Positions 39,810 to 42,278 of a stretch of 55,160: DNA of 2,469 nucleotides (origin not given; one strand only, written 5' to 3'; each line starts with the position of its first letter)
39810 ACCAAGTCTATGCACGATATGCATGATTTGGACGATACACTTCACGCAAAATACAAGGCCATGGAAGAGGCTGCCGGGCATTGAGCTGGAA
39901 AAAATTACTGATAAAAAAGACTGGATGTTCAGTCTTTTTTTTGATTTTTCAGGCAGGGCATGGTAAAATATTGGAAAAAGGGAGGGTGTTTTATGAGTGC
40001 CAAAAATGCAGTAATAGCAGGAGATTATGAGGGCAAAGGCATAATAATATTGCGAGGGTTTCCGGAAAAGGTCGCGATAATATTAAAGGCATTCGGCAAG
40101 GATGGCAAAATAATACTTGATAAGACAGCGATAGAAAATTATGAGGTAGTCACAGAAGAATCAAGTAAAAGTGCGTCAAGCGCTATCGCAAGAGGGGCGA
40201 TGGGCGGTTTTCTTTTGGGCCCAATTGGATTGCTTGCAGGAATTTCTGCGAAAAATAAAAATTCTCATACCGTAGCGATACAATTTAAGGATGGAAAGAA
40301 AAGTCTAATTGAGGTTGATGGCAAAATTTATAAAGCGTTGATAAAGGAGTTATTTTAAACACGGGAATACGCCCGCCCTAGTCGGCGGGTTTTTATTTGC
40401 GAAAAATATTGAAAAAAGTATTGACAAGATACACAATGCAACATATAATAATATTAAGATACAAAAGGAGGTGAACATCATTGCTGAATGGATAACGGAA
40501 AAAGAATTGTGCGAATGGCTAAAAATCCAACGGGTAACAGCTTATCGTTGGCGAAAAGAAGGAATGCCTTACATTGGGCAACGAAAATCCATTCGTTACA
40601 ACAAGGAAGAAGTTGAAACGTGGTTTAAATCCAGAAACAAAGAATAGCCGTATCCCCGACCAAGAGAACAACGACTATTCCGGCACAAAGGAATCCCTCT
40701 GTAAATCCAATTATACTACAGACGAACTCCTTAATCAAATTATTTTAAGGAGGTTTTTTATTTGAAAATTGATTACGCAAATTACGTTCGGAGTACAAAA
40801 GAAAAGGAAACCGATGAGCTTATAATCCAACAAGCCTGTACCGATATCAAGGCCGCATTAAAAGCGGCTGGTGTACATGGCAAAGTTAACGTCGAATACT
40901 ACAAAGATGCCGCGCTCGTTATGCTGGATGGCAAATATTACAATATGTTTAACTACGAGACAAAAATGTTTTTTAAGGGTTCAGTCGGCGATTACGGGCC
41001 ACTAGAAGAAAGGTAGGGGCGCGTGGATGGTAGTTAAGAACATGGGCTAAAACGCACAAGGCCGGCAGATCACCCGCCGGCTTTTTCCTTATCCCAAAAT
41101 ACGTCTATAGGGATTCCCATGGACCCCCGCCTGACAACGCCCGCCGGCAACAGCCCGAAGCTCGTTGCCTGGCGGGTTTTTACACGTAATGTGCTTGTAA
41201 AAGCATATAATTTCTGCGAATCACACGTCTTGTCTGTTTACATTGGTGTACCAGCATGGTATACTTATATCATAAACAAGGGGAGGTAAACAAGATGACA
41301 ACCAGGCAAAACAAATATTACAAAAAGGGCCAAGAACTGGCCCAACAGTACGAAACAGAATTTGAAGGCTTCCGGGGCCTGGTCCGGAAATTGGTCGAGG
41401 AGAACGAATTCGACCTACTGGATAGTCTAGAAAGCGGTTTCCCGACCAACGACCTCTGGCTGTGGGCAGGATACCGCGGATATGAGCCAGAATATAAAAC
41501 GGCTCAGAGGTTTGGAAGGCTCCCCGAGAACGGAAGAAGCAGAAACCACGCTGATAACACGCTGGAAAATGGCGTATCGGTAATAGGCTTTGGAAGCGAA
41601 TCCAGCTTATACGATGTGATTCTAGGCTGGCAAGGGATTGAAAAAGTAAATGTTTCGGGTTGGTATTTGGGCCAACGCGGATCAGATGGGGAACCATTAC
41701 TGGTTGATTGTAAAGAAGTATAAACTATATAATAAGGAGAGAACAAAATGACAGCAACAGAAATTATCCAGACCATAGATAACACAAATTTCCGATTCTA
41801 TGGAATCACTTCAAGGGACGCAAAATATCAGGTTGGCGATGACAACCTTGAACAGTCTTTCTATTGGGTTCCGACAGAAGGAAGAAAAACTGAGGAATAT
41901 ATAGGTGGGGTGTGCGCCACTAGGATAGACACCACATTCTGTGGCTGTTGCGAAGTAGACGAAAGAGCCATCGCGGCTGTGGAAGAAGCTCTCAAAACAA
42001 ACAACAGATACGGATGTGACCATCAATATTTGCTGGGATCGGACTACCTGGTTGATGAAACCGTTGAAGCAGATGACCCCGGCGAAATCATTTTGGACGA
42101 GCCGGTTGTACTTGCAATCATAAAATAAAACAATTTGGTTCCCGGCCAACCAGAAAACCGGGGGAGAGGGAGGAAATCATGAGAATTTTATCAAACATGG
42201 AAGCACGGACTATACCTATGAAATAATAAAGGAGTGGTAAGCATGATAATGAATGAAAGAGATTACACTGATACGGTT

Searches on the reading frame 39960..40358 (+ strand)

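Call 46: search_protein_families(library=phrogs, proteins=[window:39960-40358:+], max_evalue=0.01)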
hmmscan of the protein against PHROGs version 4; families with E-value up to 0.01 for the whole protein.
window:39960-40358:+ (132 aa): 4 families
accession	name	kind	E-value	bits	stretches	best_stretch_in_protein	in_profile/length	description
phrog_20920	-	unknown function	2.6e-42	144.9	1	12-132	1-115/115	-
phrog_17658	-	unknown function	1.2e-06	29.7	1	63-111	68-125/176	-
phrog_888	-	unknown function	0.00014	22.7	1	39-108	99-177/271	-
phrog_20110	-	unknown function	0.0007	20.4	1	36-104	68-137/186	-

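Call 70: search_protein_families(library=pfam, proteins=[window:39960-40358:+], max_evalue=0.001)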
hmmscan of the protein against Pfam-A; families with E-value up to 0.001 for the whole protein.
window:39960-40358:+ (132 aa): 0 families

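Call 96: search_protein_families(library=padloc, proteins=[window:39960-40358:+], max_evalue=0.01)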
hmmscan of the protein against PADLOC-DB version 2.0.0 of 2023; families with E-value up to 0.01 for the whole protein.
window:39960-40358:+ (132 aa): 0 families

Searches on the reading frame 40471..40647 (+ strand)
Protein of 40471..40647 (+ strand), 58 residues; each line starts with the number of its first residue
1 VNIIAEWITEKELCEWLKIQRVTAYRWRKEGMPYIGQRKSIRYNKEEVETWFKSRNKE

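Call 70: search_protein_families(library=pfam, proteins=[window:40471-40647:+], max_evalue=0.001)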
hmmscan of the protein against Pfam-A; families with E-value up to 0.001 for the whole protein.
window:40471-40647:+ (58 aa): 1 family
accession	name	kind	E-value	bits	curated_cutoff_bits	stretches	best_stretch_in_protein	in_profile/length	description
PF12728.13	HTH_17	-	6.6e-09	36.3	27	1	7-55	1-50/51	Helix-turn-helix domain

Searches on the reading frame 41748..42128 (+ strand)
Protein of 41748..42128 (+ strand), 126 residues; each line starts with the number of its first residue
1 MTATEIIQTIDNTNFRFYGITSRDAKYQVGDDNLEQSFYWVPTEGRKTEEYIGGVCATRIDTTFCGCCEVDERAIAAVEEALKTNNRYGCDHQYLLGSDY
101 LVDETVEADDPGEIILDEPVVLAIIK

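Call 11: search_protein_families(library=pfam, proteins=[window:41748-42128:+], max_evalue=0.01)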
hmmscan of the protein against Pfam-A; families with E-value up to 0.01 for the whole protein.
window:41748-42128:+ (126 aa): 0 families

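Call 46: search_protein_families(library=phrogs, proteins=[window:41748-42128:+], max_evalue=0.01)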
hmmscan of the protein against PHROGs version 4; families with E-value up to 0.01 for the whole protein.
window:41748-42128:+ (126 aa): 1 family
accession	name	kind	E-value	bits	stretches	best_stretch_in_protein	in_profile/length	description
phrog_18666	-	unknown function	6e-07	30.8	1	7-125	12-128/130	-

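Call 96: search_protein_families(library=padloc, proteins=[window:41748-42128:+], max_evalue=0.01)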
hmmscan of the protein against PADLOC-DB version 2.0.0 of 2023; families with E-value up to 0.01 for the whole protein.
window:41748-42128:+ (126 aa): 0 families
